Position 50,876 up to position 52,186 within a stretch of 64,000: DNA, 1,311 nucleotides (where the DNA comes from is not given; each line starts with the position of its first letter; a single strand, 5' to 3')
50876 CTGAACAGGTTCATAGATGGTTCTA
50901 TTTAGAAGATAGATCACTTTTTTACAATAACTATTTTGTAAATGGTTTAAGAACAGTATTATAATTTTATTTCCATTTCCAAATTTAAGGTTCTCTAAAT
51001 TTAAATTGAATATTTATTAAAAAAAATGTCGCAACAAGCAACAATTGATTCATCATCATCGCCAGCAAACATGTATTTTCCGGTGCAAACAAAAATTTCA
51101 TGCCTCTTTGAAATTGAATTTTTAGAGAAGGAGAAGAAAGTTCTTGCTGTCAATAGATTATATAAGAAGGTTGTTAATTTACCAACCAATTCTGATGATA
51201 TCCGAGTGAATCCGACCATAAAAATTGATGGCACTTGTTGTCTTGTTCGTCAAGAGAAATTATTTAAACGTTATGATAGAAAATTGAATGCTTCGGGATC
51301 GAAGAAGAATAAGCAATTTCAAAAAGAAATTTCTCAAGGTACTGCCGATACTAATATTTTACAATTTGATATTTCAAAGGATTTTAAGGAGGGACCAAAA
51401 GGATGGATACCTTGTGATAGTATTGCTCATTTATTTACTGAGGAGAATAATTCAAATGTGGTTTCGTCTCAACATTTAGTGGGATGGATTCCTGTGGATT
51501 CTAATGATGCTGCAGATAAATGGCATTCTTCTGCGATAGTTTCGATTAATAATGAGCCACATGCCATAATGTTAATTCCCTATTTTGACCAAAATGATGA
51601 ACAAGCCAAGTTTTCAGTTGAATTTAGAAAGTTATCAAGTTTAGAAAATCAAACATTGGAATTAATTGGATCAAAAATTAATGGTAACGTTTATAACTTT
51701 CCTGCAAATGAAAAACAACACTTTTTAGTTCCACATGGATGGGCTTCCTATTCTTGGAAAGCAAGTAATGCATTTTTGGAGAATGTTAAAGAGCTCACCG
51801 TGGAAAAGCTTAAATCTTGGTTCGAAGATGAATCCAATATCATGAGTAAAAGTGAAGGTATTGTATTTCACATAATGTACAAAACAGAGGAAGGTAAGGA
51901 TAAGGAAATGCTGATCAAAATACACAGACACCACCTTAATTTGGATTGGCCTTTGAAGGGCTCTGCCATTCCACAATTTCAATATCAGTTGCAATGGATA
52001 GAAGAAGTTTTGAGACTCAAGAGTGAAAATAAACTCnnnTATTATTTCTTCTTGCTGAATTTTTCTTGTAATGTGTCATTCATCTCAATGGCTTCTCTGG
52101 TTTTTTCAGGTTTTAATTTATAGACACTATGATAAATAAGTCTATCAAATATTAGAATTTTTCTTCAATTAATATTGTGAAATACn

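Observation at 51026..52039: Homolog of the human C12orf29-type ATP-dependent RNA ligase (KIDGTCC motif)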

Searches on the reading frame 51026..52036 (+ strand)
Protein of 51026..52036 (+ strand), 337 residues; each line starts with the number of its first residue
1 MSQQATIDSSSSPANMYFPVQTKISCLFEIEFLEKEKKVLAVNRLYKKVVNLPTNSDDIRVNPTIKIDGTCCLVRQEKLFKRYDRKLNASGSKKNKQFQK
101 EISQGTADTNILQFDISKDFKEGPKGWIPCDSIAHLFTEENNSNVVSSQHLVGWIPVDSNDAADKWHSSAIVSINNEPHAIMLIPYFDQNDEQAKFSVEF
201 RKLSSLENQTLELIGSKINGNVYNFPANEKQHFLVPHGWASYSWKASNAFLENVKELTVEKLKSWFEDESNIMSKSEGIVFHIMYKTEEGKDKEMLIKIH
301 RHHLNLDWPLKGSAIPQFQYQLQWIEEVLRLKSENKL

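Call 3: search_protein_families(library=pfam, proteins=[window:51026-52036:+], max_evalue=1)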
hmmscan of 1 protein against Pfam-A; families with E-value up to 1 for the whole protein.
window:51026-52036:+ (337 aa): 1 family
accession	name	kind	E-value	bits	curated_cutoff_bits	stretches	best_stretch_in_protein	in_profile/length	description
PF17720.7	RLIG1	-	1.6e-42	146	25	1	19-314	6-279/324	RNA ligase 1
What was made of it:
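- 51026..52039 (+): Complete single-exon CDS (337 aa plus stop) of the N. gruberi RLIG1/C12orf29-family RNA ligase. Pfam PF17720 at 146 bits (call 3).
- On RLIG1 / C12orf29 (Pfam PF17720, ex-DUF5565): 146 bits against a cutoff of 25, E 1.6e-42, protein 19-314 aligned to profile 6-279 of 324 (call 3).
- On Rnl1 / Rnl2 / Trl1 ligase families: No Pfam hit other than RLIG1 at E<=1 (call 3).
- Checked: The whole-protein match to Pfam RLIG1 could not: E 1.6e-42, 146 bits against a cutoff of 25, over residues 19-314 (call 3).
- Pfam RLIG1 at 146 bits, E 1.6e-42, cutoff 25, over residues 19-314 (call 3).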

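Call 4: search_solved_structures(query=window:51026-52036:+, max_evalue=1, show_alignments=3)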
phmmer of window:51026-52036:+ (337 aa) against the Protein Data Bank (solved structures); distinct sequences matched with E-value up to 1: 4.
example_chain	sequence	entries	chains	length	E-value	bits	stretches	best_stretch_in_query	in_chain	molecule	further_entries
9c6l_A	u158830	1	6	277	6.4e-12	48.4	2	147-316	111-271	RNA ligase1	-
9c6m_A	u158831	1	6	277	3.8e-11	45.9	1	147-316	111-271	RNA ligase1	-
3a07_A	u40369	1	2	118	0.021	17.2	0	199-229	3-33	Actinohivin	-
4den_A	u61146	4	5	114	0.1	14.9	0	208-229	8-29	Actinohivin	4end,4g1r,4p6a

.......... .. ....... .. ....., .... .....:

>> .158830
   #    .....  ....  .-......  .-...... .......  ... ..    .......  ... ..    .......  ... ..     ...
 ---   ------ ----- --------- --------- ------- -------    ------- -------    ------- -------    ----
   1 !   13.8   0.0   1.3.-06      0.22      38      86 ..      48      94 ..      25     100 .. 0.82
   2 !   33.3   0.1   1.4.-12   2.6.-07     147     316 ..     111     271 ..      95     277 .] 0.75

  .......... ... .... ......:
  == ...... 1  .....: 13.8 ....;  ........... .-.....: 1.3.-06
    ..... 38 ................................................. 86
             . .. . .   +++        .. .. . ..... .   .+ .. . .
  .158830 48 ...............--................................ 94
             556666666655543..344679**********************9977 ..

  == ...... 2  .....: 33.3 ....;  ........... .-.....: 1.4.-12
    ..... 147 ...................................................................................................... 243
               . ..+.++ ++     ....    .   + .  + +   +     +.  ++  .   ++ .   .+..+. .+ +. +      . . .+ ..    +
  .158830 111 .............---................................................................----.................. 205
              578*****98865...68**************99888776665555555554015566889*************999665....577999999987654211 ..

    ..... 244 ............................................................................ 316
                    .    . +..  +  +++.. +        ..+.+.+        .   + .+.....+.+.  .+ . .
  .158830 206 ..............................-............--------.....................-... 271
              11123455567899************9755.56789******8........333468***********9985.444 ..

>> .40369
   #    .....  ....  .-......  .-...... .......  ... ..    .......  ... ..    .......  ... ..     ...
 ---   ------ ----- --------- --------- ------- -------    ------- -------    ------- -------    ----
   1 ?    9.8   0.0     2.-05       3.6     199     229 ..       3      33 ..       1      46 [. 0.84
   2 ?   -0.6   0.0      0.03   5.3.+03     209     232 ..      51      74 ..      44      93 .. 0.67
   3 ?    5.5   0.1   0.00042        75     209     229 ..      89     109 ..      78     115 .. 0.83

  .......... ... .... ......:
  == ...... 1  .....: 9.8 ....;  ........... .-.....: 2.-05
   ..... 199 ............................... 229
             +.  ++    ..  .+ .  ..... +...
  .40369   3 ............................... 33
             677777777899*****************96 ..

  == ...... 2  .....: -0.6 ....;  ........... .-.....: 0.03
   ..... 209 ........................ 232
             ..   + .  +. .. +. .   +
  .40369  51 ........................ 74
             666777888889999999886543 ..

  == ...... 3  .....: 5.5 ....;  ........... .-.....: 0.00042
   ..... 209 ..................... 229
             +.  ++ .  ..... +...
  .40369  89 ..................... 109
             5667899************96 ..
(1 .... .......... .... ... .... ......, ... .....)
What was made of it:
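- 51281..51403 (+): Residues 86-126: the helix-containing segment after motif I. It is present in vertebrate RLIG1 (human aa 81-111) and largely absent from the viral and short bacterial-type forms. The Yasminevirus chain has about 16 residues where Naegleria has about 60 (call 4).
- Sequence match to Yasminevirus RLIG1 chains 9c6l/9c6m at E 6e-12, with no other ligase at E<=1 (call 4). There is no sequence hit to any of these at E<=1 (call 4) and no other Pfam family at E<=1 (call 3).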

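Call 5: search_protein_families(library=ncbifam, proteins=[window:51026-52036:+], max_evalue=1)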
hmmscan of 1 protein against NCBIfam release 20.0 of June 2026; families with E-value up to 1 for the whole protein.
window:51026-52036:+ (337 aa): 0 families
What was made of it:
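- Tried and rejected: (1) NCBIfam scan: no family matched, as expected for a prokaryote-oriented library (call 5).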

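Call 6: find_homologous_proteins(query=window:51026-52036:+)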
Query window:51026-52036:+ (337 aa): 14 proteins with E <= 0.001 among 802 candidates.
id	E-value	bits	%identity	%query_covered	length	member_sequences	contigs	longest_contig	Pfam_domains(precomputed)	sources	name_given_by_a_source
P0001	6.9e-225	763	100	100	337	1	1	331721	PF17720.8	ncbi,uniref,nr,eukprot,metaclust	ncbi:predicted protein [Naegleria gruberi]|uniref:RNA ligase 1 n=1 Tax=Naegleria gruberi TaxID=5762 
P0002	3.4e-124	432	60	95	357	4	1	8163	PF17720.8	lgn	-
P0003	1.2e-106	375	56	88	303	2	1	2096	PF17720.8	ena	-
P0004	1.3e-74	269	40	95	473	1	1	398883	PF17720.8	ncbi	ncbi:hypothetical protein ABK040_010611 [Willaertia magna]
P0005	5.0e-61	225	41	92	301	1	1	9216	PF17720.8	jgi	jgi:hypothetical protein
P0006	2.1e-27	114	34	86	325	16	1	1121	PF17720.8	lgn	-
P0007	4.2e-27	113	34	89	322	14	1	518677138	PF17720.8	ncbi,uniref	ncbi:RNA ligase 1 [Hyperolius riggenbachi]|uniref:RNA ligase 1 n=1 Tax=Hyperolius riggenbachi TaxID=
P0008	3.1e-25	107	32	86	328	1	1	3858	PF17720.8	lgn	-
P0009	4.8e-25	106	31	87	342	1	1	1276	PF17720.8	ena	-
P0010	1.0e-22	99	31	92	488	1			PF17720.8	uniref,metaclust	uniref:RNA ligase 1 n=1 Tax=Strigamia maritima TaxID=126957 RepID=T1JKY1_STRMM|metaclust:status=acti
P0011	2.0e-21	95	29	86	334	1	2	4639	PF17720.8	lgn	-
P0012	9.4e-12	63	29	74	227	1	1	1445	PF17720.8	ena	-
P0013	2.2e-8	52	28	74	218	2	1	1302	PF17720.8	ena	-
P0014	1.5e-7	49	29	74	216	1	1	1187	PF17720.8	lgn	-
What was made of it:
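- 51026..52039 (+): 100% identical to the N. gruberi predicted protein that UniRef names 'RNA ligase 1' (call 6).
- Checked: The ORF equals the deposited N. gruberi gene model, with 100% identity over 337 aa (call 6).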

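Call 25: search_protein_representatives(alignment_id=A1)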
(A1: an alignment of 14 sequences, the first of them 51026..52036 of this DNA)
Query: 14 sequences, 298 profile positions. Proteins with E-value up to 0.001 (for the whole library): 2007; up to 1e-10: 1173; up to 1e-30: 183. The best 150 are listed.
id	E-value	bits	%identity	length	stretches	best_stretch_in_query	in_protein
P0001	3.3e-105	367.6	-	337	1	3-280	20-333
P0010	2.0e-95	335.5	-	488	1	3-284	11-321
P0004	1.5e-90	319.5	-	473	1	3-279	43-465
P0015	8.0e-85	300.7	-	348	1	3-287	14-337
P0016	1.8e-84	299.5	-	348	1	2-270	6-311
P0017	5.9e-84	297.8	-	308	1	16-292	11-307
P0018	6.4e-84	297.7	-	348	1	3-290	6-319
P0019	7.1e-84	297.6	-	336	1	3-279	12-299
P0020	1.3e-83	296.7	-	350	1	3-270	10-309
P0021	9.3e-81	287.3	-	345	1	3-291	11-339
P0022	1.0e-77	277.4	-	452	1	3-270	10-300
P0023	2.6e-77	276.0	-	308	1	3-273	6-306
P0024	7.5e-74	264.7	-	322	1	2-283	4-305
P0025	3.2e-71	256.0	-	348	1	3-262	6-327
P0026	2.9e-68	246.3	-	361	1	3-198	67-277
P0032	2.6e-64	233.3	-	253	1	3-266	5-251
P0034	6.5e-63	228.7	-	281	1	3-263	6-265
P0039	1.6e-56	207.8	-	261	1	3-262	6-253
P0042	1.4e-55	204.6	-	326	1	3-262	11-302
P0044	2.1e-54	200.8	-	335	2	96-270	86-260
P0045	2.5e-53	197.3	-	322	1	3-263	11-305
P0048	1.5e-49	184.9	-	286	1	3-267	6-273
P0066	7.3e-43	162.9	-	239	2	99-259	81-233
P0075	3.0e-40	154.3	-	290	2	114-269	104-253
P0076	6.3e-40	153.3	-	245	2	98-260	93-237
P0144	4.4e-33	130.8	-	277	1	3-266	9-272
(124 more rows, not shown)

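Call 26: predict_structure(alignment_id=A1)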
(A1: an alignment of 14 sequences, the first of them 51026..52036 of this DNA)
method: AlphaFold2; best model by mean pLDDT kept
length: 337 residues; sequences in the alignment: 14
mean_pLDDT: 89.1   pTM: 0.85
mean pLDDT of the five models: 89.1, 88.8, 88.6, 86.9, 82.3
residues with pLDDT >= 90: 240; 70-90: 76; 50-70: 10; < 50: 11
segments of 3 or more residues with pLDDT < 50: 1-11
pLDDT, mean of each block of 10 residues (from residue 1): 33 64 89 86 94 88 94 96 94 90 72 90 92 83 81 94 95 97 95 95 95 92 93 93 92 96 95 94 93 94 93 87 97 95
secondary structure, 60 per line:
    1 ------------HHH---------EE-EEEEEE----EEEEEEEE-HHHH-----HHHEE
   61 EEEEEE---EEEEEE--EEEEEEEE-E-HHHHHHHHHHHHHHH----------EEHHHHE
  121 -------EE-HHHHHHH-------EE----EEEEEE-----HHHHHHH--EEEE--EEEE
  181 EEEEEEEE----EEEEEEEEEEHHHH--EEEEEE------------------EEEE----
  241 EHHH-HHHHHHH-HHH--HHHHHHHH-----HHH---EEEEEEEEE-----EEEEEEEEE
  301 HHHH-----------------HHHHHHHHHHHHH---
elements in order: E28-33 E38-45 H47-50 E59-66 E70-75 E78-85 H89-103 H116-119 H131-137 E151-156 H162-168 E171-174 E177-188 E193-202 H203-206 E209-214 E233-236 H246-252 H259-266 E278-286 E292-300 H301-304 H322-334
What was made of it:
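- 51281..51403 (+): The model shows a helix at 89-103 (call 26).
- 51989..52027 (+): C-terminal amphipathic helix (residues 322-334). It is conserved within the heterolobosean clade and differs from the metazoan C-terminal tail. Model secondary structure H322-334 at high pLDDT (call 26).
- On RLIG1 / C12orf29 (Pfam PF17720, ex-DUF5565): Model pLDDT 89.1 (call 26).
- AlphaFold model has pLDDT 89.1 and pTM 0.85 (call 26). The model is confident and compact (call 26).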
